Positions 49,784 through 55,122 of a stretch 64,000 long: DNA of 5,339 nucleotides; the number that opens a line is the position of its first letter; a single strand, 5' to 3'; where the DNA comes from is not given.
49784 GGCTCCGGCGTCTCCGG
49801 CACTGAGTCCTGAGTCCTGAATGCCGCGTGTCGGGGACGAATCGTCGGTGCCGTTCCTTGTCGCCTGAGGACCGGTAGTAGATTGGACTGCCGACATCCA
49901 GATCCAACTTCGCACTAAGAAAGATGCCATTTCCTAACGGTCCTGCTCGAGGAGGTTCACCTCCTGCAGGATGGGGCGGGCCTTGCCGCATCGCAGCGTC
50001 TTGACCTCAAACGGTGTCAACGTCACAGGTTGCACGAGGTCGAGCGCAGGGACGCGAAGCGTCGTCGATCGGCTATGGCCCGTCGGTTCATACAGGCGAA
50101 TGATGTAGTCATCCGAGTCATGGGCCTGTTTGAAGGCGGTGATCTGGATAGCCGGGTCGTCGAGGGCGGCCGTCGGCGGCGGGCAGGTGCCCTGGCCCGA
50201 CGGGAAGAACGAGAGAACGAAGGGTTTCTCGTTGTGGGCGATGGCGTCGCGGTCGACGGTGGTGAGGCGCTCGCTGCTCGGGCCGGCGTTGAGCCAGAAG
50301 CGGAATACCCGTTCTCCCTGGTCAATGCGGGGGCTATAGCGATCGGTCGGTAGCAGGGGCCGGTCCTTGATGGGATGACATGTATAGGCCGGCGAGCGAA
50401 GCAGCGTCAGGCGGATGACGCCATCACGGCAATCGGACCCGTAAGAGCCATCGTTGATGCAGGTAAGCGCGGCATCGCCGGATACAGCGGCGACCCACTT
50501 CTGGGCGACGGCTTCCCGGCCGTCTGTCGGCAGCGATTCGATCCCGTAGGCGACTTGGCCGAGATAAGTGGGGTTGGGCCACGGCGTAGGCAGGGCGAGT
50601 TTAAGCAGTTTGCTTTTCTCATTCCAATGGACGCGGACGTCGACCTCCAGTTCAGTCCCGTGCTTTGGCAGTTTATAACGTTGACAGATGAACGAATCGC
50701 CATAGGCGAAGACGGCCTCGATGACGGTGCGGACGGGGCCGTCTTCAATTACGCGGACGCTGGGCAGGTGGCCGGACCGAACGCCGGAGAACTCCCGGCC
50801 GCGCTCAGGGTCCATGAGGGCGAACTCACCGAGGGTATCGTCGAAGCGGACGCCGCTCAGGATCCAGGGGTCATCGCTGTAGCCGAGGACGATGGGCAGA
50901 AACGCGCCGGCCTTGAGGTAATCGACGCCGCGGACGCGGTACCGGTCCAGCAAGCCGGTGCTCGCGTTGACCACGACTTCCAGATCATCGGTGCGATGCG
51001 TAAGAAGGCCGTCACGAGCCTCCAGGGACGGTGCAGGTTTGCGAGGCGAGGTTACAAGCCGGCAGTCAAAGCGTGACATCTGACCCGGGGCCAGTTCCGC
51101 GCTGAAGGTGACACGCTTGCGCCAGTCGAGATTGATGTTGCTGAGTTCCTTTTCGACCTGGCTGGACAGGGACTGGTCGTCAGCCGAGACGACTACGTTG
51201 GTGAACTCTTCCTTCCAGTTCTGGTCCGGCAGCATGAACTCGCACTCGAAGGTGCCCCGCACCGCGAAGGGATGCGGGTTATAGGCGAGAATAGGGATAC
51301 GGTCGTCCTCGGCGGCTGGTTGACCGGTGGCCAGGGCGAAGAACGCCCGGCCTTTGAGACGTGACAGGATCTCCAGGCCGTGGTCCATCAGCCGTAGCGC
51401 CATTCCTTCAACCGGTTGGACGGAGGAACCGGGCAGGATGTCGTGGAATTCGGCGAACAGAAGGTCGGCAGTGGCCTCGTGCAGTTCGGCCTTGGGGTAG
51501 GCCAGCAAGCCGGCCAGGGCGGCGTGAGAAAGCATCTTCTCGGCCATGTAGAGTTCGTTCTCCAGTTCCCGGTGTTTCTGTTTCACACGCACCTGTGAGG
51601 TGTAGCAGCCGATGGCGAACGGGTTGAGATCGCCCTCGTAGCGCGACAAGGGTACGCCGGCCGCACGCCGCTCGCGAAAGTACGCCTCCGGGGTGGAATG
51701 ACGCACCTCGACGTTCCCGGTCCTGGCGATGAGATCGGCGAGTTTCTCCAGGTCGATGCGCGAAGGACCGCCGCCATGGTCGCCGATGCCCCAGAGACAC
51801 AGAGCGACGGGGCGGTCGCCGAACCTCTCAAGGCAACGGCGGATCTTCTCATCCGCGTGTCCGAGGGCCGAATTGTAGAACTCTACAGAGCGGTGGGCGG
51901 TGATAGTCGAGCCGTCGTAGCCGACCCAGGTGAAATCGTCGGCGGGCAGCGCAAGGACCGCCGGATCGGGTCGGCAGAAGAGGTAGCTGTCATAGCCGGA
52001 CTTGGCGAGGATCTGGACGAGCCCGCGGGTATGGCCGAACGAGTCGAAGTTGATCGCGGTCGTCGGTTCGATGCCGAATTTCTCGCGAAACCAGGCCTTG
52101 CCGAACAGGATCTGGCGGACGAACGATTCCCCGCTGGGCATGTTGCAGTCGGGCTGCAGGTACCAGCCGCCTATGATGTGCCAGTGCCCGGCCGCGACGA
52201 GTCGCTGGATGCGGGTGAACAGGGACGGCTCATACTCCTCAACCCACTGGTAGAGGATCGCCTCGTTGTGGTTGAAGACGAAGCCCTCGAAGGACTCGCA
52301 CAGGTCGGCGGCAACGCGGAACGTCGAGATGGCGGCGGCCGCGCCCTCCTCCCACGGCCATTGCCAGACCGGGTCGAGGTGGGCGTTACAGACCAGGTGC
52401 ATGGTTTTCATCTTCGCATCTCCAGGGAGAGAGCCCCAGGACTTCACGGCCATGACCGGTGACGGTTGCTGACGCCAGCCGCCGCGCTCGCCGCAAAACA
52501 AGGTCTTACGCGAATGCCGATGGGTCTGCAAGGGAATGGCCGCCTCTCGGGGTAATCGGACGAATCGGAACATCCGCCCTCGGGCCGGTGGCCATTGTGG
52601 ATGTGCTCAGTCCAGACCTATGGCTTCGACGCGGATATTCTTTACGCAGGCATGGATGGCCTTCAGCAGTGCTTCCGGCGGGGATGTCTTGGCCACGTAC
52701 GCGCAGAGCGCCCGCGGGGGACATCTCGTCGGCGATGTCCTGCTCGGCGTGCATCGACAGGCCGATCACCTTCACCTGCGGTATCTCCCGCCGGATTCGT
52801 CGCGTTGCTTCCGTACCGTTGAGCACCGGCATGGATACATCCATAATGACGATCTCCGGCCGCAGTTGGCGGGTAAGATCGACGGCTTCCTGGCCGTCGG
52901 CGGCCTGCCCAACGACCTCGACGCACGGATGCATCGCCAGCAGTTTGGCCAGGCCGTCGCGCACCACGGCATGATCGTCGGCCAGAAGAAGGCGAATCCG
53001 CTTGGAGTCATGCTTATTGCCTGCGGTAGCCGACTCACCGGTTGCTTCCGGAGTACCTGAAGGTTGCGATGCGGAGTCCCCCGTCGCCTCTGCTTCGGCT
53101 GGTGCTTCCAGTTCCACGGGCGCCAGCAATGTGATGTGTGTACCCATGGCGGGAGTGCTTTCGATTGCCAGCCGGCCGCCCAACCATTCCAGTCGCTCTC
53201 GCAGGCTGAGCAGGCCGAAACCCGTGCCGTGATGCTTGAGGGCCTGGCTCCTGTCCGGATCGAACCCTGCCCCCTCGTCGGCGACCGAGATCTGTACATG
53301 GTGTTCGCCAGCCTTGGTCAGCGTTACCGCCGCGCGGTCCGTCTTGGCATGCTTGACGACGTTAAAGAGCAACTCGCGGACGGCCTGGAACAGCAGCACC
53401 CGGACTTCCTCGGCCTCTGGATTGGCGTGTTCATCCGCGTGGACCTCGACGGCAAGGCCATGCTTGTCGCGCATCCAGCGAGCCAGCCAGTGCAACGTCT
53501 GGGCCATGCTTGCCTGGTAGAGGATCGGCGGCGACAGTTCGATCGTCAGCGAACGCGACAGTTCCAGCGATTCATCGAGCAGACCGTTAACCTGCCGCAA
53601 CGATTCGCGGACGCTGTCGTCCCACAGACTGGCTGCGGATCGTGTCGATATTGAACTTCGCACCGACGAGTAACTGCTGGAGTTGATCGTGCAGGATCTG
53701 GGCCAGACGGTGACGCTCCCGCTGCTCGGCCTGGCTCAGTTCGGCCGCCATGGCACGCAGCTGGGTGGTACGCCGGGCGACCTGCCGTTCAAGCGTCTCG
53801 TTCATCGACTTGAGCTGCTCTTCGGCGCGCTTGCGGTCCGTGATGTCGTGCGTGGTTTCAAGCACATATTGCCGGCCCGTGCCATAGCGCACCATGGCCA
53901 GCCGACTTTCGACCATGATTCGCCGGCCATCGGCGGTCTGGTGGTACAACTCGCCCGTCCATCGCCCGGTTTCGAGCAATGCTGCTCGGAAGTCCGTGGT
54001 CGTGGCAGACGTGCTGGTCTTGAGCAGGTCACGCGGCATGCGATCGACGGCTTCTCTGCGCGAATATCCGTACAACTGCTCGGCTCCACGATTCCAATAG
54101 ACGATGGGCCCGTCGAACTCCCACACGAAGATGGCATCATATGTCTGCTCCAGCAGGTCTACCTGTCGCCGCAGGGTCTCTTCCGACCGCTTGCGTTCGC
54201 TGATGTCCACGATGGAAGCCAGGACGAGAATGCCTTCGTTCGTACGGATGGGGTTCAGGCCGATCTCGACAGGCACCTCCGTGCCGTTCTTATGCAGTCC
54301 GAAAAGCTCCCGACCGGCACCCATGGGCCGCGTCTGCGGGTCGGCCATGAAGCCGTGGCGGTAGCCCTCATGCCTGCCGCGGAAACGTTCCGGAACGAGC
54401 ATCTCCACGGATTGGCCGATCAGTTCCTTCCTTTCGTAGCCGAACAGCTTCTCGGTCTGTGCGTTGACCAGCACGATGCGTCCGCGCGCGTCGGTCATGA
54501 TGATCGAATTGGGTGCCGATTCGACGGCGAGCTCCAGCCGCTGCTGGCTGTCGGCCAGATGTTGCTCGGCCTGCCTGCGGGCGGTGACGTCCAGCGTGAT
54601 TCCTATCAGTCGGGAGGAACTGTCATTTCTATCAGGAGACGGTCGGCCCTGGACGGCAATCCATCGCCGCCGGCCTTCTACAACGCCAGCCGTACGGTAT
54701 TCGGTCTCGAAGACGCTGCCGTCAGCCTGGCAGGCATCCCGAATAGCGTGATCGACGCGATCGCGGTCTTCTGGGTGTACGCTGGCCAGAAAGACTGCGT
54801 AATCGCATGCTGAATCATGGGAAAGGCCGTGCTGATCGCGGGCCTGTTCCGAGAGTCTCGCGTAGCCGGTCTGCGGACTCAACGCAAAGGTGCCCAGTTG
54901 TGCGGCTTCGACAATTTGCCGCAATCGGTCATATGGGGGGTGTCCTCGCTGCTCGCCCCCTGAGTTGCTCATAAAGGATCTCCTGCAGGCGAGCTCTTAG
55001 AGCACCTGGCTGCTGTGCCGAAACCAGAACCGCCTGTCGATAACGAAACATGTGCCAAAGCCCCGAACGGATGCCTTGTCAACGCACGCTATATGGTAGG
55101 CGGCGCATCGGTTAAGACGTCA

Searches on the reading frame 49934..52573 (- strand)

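Call 43: search_protein_families(library=pfam, proteins=[window:49934-52573:-], max_evalue=0.001)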
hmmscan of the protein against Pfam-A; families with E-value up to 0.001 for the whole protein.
window:49934-52573:- (879 aa): 4 families
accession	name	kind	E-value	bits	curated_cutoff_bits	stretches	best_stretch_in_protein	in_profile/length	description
PF01074.27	Glyco_hydro_38N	-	3.6e-51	174.6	25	1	57-304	1-257/270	Glycosyl hydrolases family 38 N-terminal domain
PF07748.19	Glyco_hydro_38C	-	5.6e-21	76.2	25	1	600-730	66-202/206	Glycosyl hydrolases family 38 C-terminal domain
PF09261.16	Alpha-mann_mid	-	5.5e-16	58.9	31.1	1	322-406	5-88/96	Alpha mannosidase middle domain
PF17677.7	Glyco_hydro38C2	-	2.1e-07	31.4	22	1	809-878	2-50/72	Glycosyl hydrolases family 38 C-terminal beta sandwich domain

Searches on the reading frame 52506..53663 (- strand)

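Call 43: search_protein_families(library=pfam, proteins=[window:52506-53663:-], max_evalue=0.001)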
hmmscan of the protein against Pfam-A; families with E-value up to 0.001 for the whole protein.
window:52506-53663:- (385 aa): 3 families
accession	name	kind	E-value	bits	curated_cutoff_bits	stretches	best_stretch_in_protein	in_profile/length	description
PF00072.30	Response_reg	-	7.6e-20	71.6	30.2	1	226-319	2-93/111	Response regulator receiver domain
PF02518.31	HATPase_c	-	1.2e-15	58.3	26.4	1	88-183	3-109/111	Histidine kinase-, DNA gyrase B-, and HSP90-like ATPase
PF13581.12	HATPase_c_2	-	1.8e-06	28.4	27.4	1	52-151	7-104/127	Histidine kinase-like ATPase domain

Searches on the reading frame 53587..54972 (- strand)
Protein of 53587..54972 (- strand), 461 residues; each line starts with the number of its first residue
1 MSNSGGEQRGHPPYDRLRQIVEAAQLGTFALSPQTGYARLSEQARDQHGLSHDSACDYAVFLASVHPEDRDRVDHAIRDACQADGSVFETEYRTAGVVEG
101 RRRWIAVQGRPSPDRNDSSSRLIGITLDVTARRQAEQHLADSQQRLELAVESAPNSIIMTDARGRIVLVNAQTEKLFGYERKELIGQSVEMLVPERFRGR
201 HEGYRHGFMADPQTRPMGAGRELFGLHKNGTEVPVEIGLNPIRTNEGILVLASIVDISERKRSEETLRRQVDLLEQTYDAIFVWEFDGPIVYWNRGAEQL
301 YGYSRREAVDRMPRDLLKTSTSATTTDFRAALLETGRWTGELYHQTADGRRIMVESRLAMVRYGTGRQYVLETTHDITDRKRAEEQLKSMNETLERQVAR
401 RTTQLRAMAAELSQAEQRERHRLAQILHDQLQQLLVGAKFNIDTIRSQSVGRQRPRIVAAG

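Call 43: search_protein_families(library=pfam, proteins=[window:53587-54972:-], max_evalue=0.001)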
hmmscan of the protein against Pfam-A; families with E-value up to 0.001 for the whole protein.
window:53587-54972:- (461 aa): 7 families
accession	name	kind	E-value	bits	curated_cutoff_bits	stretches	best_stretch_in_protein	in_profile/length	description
PF00989.32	PAS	-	7.1e-34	116.6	22.6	2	145-248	2-102/113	PAS fold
PF13426.13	PAS_9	-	8.2e-33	113.2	27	2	154-259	1-103/103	PAS domain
PF08448.16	PAS_4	-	3.9e-29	101.5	23.1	3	150-262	1-110/110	PAS fold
PF08447.18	PAS_3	-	1.2e-18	67.6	25.6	2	58-125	23-88/89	PAS fold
PF13188.13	PAS_8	-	4.8e-17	61.6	21.8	2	144-197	1-55/65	PAS domain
PF24820.1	Diguanyl_cycl_sensor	-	5.2e-06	26.8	28.1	1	154-251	6-105/109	Diguanylate cyclase-like sensor domain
PF12860.13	PAS_7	-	1.5e-05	25.5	27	0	151-194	2-46/115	PAS fold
